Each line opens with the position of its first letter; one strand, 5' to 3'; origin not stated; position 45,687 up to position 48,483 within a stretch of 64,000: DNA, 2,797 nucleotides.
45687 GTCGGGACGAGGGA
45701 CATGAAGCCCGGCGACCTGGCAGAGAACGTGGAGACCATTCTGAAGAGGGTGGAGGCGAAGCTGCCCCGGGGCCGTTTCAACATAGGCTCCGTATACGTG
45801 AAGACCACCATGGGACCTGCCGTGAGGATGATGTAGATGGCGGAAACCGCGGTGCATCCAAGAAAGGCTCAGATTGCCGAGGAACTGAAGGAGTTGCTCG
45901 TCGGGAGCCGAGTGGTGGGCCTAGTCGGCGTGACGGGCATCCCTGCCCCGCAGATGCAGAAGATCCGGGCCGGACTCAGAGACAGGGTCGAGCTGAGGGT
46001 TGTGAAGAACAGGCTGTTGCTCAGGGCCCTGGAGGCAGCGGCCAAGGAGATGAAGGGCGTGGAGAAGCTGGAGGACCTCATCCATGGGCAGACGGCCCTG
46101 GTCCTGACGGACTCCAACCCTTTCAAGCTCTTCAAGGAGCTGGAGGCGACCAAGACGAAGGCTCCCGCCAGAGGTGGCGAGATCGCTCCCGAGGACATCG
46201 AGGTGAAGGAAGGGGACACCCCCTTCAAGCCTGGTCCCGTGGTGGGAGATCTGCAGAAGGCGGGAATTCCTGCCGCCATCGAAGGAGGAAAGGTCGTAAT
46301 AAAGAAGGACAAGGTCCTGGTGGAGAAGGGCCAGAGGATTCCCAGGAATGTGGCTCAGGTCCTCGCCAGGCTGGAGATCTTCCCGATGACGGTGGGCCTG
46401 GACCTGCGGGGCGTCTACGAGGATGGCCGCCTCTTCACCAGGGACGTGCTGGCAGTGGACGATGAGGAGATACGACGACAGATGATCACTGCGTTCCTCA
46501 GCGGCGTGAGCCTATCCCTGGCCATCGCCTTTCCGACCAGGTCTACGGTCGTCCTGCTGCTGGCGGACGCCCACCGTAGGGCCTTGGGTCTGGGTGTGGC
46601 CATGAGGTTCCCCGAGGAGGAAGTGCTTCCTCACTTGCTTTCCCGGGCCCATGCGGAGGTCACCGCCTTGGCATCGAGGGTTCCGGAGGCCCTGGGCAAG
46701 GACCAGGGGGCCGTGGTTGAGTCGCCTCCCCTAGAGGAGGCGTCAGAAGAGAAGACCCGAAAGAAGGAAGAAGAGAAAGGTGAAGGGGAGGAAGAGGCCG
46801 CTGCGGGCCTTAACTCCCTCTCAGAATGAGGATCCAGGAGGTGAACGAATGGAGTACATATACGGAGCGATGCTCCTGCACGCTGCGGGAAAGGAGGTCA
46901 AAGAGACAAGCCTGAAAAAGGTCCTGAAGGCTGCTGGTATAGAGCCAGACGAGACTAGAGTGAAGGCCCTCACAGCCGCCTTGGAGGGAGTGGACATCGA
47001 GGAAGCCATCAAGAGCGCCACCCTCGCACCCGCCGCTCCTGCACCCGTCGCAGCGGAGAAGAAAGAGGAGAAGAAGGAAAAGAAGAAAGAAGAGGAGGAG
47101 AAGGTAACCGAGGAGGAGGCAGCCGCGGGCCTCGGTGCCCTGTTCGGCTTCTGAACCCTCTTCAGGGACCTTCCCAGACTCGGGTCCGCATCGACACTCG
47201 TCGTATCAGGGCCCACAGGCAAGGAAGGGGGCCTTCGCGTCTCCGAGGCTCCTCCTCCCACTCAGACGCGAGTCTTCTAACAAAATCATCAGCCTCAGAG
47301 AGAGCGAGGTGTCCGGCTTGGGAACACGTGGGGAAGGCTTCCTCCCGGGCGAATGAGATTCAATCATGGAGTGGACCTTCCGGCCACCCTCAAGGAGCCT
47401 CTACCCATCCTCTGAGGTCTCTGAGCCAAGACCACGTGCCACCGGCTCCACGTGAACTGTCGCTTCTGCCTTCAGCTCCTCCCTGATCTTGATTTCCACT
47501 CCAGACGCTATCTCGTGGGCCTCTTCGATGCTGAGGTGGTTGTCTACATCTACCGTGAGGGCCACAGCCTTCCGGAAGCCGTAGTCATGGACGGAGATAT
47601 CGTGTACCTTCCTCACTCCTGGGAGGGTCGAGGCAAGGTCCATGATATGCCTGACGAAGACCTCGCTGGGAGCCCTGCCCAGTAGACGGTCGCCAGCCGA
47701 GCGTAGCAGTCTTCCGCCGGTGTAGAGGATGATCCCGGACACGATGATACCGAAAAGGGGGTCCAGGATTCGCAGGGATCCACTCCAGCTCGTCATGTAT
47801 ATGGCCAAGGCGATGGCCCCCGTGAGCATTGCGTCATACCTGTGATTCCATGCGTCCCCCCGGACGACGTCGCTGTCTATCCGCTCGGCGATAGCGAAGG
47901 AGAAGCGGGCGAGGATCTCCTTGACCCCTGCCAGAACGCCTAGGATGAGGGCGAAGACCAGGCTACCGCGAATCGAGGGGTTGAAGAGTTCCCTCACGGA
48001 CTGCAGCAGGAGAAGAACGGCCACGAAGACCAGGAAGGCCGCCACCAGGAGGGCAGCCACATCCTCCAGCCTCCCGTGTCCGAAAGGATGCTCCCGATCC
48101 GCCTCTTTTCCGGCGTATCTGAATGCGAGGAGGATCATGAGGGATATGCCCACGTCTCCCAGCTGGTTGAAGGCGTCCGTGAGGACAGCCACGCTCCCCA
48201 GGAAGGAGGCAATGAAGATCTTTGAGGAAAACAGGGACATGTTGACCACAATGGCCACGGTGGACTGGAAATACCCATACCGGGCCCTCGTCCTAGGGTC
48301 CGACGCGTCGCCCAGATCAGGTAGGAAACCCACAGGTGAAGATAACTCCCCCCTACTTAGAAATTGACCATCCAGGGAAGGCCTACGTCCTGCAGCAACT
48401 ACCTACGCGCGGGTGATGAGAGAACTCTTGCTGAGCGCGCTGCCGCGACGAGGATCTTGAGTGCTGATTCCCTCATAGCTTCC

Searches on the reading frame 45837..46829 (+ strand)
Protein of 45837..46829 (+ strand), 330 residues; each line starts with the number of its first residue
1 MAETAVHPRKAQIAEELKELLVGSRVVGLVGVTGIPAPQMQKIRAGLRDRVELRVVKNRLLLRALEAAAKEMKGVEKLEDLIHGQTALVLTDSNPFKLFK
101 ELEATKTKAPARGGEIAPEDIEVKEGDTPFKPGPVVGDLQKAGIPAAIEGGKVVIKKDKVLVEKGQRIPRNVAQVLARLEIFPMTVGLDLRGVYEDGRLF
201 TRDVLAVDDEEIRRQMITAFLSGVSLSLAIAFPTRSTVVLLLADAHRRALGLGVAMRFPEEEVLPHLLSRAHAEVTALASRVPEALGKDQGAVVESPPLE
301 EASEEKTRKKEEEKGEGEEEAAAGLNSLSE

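Call 82: search_protein_families(library=pfam, proteins=[window:45837-46829:+], max_evalue=0.00001)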
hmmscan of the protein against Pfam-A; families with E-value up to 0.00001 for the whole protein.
window:45837-46829:+ (330 aa): 2 families
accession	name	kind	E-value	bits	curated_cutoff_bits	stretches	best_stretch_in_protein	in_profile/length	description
PF00466.25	Ribosomal_L10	-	5.8e-22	78.1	22.8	1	7-105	3-98/100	Ribosomal protein L10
PF17777.6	RL10P_insert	-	5.3e-17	61.9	29.1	1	111-181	1-71/71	Insertion domain in 60S ribosomal protein L10P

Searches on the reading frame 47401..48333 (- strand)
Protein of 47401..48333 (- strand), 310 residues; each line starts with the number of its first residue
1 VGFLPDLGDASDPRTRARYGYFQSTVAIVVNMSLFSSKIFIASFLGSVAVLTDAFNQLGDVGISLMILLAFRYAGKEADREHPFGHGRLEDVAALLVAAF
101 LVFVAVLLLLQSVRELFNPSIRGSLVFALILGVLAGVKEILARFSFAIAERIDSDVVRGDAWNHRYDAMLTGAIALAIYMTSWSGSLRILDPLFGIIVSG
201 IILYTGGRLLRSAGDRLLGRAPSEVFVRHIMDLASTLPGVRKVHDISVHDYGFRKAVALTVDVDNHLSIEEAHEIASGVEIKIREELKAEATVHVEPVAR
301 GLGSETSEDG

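Call 82: search_protein_families(library=pfam, proteins=[window:47401-48333:-], max_evalue=0.00001)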
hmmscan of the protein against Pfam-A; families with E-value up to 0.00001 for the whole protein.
window:47401-48333:- (310 aa): 2 families
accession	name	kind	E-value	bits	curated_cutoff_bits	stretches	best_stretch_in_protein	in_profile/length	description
PF01545.26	Cation_efflux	-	3e-36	125.5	26.6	1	25-218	2-198/198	Cation efflux family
PF16916.11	ZT_dimer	-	6.6e-16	58.5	26.7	1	222-297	1-77/78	Dimerisation domain of Zinc Transporter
